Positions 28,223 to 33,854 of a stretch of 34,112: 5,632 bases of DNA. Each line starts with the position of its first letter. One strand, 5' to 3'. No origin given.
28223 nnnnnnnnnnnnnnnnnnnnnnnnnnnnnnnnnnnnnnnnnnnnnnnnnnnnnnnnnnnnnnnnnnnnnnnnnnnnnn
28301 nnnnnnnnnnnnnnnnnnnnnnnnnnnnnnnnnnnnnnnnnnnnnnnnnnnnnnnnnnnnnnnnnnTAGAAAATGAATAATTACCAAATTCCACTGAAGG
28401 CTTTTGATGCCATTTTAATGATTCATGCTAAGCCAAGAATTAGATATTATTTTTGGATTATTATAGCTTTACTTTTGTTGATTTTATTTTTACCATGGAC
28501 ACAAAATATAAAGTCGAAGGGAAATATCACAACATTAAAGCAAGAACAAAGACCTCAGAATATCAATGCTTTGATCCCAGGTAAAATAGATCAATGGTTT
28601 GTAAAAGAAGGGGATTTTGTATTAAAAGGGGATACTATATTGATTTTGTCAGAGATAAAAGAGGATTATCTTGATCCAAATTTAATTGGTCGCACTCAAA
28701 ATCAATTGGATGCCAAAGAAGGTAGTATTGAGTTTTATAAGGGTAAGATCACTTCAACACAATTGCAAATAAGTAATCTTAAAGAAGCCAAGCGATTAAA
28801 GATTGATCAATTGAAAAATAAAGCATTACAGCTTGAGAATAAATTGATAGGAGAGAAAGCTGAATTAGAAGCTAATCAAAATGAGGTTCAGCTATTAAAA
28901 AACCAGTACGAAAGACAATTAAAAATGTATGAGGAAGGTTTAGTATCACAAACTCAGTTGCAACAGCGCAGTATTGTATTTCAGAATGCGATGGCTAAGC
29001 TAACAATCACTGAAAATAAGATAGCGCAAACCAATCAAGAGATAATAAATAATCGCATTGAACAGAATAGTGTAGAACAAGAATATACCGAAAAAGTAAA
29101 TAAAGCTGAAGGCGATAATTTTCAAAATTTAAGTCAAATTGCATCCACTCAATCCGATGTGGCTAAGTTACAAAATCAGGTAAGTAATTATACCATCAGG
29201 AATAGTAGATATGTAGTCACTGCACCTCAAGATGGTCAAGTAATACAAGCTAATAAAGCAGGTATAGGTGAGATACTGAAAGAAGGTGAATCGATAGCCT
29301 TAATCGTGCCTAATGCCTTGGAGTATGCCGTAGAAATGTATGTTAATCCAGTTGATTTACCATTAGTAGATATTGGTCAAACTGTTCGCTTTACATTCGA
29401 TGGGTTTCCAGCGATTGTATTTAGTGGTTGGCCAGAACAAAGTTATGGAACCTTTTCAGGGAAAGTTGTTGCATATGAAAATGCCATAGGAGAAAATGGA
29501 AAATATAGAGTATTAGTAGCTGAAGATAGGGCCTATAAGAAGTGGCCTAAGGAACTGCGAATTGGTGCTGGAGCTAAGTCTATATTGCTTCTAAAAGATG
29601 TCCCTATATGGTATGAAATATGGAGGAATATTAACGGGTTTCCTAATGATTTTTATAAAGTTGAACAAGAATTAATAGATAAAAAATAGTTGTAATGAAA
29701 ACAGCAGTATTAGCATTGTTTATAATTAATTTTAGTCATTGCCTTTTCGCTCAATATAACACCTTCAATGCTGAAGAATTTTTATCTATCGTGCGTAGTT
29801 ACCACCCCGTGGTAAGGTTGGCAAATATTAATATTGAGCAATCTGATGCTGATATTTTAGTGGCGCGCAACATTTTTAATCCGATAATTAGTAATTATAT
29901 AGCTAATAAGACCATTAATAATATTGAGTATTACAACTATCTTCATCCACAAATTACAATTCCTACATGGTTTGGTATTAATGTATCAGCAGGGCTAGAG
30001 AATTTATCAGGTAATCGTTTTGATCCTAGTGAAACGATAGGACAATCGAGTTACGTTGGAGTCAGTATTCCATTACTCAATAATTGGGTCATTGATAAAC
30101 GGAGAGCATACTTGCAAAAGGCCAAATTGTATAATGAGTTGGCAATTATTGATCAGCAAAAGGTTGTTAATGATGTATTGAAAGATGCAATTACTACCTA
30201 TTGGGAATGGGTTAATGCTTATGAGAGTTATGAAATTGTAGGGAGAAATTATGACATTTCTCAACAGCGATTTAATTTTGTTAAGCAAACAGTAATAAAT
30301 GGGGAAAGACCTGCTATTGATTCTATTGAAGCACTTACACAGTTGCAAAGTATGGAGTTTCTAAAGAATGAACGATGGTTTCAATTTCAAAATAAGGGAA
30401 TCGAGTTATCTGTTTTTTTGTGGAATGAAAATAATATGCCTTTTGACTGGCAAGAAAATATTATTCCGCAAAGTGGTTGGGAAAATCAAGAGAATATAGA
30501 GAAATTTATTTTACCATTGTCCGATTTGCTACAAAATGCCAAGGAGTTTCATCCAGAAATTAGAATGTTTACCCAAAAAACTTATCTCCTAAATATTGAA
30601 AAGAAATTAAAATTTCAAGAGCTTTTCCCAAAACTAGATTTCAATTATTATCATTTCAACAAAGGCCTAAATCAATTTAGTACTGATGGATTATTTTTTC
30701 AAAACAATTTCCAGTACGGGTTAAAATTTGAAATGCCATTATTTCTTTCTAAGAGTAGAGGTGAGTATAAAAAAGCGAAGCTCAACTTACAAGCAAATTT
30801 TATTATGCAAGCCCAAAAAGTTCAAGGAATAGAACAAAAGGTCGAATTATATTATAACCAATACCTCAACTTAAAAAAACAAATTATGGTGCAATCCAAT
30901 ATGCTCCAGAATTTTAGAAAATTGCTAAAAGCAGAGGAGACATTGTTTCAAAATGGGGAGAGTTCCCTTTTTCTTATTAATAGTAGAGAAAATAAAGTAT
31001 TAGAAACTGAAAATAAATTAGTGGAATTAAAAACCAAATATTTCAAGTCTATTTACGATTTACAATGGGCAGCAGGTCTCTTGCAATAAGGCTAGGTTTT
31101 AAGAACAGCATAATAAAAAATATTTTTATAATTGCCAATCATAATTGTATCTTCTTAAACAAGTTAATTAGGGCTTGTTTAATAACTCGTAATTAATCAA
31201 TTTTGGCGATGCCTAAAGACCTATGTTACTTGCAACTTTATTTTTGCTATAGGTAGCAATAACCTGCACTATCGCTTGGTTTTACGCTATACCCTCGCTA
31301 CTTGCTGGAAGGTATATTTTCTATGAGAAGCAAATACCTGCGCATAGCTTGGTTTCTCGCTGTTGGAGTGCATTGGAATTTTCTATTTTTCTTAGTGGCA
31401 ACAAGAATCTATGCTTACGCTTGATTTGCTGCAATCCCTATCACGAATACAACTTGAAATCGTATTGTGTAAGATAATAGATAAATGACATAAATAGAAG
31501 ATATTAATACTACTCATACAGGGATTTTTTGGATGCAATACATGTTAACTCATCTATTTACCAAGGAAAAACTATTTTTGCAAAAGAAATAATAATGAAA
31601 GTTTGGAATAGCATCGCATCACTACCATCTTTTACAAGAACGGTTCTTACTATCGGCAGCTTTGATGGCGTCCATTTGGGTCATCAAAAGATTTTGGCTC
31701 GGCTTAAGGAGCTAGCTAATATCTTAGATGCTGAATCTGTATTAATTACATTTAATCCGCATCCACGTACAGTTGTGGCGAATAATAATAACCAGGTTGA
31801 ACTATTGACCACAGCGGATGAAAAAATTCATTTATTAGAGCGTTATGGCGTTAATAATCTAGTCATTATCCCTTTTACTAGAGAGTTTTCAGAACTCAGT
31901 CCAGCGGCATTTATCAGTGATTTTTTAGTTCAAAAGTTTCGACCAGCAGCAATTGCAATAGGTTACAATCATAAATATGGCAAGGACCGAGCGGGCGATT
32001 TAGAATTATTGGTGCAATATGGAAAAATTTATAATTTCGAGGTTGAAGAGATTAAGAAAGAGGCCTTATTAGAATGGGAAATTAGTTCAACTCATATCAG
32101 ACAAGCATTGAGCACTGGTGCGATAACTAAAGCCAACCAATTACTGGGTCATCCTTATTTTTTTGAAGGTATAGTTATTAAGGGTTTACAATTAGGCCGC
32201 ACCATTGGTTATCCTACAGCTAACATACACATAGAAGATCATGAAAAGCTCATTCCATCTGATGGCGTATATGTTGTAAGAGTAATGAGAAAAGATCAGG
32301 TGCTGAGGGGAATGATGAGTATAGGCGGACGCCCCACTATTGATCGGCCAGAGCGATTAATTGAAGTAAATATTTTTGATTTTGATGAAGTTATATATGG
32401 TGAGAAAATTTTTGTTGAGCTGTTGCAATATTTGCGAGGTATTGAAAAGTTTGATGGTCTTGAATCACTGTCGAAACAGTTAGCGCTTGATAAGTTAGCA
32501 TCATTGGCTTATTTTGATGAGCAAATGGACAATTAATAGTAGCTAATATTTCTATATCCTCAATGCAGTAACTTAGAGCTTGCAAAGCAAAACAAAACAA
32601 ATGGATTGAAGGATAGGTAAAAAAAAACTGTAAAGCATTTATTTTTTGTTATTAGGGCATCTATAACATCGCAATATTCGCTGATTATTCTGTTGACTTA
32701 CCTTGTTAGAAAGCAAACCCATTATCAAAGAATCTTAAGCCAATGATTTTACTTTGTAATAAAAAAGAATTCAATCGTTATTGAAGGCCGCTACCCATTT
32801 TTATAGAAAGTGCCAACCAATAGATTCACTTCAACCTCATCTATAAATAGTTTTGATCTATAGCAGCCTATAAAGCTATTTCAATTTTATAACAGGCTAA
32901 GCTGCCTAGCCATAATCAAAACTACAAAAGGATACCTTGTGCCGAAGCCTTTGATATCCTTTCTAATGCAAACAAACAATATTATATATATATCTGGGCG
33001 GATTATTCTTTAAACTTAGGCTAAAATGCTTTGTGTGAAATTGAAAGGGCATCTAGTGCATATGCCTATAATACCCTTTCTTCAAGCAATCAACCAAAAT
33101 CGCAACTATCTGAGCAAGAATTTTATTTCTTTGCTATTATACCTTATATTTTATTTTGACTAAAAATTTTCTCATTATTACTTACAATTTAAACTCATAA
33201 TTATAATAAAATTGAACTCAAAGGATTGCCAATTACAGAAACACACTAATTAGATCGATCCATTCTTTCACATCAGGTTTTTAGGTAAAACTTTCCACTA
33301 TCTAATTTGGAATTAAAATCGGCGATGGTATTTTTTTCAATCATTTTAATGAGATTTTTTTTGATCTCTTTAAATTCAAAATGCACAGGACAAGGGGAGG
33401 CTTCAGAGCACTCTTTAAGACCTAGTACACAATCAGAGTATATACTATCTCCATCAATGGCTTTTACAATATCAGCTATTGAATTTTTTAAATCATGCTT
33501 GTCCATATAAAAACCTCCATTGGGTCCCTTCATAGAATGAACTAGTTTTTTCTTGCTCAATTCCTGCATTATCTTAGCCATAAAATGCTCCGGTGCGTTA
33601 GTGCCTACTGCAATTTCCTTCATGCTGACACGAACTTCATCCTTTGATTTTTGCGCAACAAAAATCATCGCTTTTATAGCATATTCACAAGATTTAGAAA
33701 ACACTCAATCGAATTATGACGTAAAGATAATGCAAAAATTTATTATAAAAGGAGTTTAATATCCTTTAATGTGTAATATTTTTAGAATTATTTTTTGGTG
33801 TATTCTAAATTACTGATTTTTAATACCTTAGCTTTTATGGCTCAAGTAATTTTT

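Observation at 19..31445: Seven copies of an unrecognised GC-rich mosaic element occupy almost every long intergenic spacer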

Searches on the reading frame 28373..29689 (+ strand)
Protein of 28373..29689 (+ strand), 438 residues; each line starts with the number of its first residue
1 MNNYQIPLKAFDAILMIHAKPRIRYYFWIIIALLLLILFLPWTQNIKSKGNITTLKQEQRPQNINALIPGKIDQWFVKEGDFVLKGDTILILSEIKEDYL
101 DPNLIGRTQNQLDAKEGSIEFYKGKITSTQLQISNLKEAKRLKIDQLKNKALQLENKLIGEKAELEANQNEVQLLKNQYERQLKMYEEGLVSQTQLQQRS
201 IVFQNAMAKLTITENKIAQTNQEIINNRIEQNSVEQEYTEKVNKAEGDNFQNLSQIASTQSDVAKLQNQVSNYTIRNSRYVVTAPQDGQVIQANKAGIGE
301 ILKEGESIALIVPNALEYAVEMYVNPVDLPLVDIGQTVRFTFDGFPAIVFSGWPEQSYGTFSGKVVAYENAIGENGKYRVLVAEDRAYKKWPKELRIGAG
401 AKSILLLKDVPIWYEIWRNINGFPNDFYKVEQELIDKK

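Call 58: search_protein_families(library=pfam, proteins=[window:28373-29689:+])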
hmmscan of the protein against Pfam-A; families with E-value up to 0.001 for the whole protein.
window:28373-29689:+ (438 aa): 3 families
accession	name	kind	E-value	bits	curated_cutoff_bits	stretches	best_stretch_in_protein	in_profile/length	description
PF13437.12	HlyD_3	-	4.5e-12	47.1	22.2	1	281-346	1-65/106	HlyD family secretion protein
PF13533.13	Biotin_lipoyl_2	-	9.3e-07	29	29.8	1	62-92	1-31/32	Biotin-lipoyl like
PF16576.10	HlyD_D23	-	1.5e-06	28.1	30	1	210-352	49-179/214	Barrel-sandwich domain of CusB or HlyD membrane-fusion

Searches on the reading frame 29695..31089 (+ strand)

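Call 58: search_protein_families(library=pfam, proteins=[window:29695-31089:+])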
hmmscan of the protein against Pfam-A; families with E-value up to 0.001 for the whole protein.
window:29695-31089:+ (464 aa): 1 family
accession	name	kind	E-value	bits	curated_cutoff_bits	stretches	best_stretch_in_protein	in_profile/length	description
PF02321.23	OEP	-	1.6e-33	116.5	22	2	275-456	1-182/187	Outer membrane efflux protein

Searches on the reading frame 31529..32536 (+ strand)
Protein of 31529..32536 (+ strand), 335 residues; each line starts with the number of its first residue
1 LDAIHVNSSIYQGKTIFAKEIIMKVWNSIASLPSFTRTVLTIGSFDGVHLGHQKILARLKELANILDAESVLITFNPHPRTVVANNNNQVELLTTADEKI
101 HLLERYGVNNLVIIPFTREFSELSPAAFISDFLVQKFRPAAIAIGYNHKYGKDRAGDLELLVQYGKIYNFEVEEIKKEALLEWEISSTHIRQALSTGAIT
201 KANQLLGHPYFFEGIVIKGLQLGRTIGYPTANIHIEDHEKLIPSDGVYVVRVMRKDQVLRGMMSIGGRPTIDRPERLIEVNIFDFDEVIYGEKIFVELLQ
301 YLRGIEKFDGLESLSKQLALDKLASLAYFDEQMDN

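Call 58: search_protein_families(library=pfam, proteins=[window:31529-32536:+])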
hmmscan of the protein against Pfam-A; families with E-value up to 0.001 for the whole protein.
window:31529-32536:+ (335 aa): 3 families
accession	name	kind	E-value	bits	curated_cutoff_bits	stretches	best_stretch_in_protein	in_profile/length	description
PF06574.18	FAD_syn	-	3.3e-48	163.9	27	1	36-188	6-157/158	FAD synthetase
PF01687.23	Flavokinase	-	3.5e-38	131.1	19.6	1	206-326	1-121/124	Riboflavin kinase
PF01467.32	CTP_transf_like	-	5.9e-06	27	21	1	40-192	1-132/133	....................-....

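Call 67: find_encoding_contigs(protein=window:31529-32536:+, flank=10000, max_places=10)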
Protein window:31529-32536:+ (335 aa): 1 contig read that carries it; 1 place shown.
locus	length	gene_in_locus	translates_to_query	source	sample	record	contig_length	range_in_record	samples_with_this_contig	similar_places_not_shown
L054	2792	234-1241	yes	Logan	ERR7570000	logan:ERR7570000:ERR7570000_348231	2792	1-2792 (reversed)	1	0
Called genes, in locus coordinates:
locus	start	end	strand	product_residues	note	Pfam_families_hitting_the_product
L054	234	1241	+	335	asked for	PF06574:FAD_syn, PF01467:CTP_transf_like (weak), PF01687:Flavokinase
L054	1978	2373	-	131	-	PF02082:Rrf2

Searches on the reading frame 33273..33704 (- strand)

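Call 58: search_protein_families(library=pfam, proteins=[window:33273-33704:-])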
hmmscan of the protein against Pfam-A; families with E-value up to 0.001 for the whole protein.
window:33273-33704:- (143 aa): 2 families
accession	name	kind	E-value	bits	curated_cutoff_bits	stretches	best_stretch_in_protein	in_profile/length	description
PF02082.26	Rrf2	-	9.6e-25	87.7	30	1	3-130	2-129/132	Iron-dependent Transcriptional regulator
PF03444.21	HrcA_DNA-bdg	-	0.00031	20.8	21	1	10-65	10-63/79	Winged helix-turn-helix transcription repressor, HrcA DNA-binding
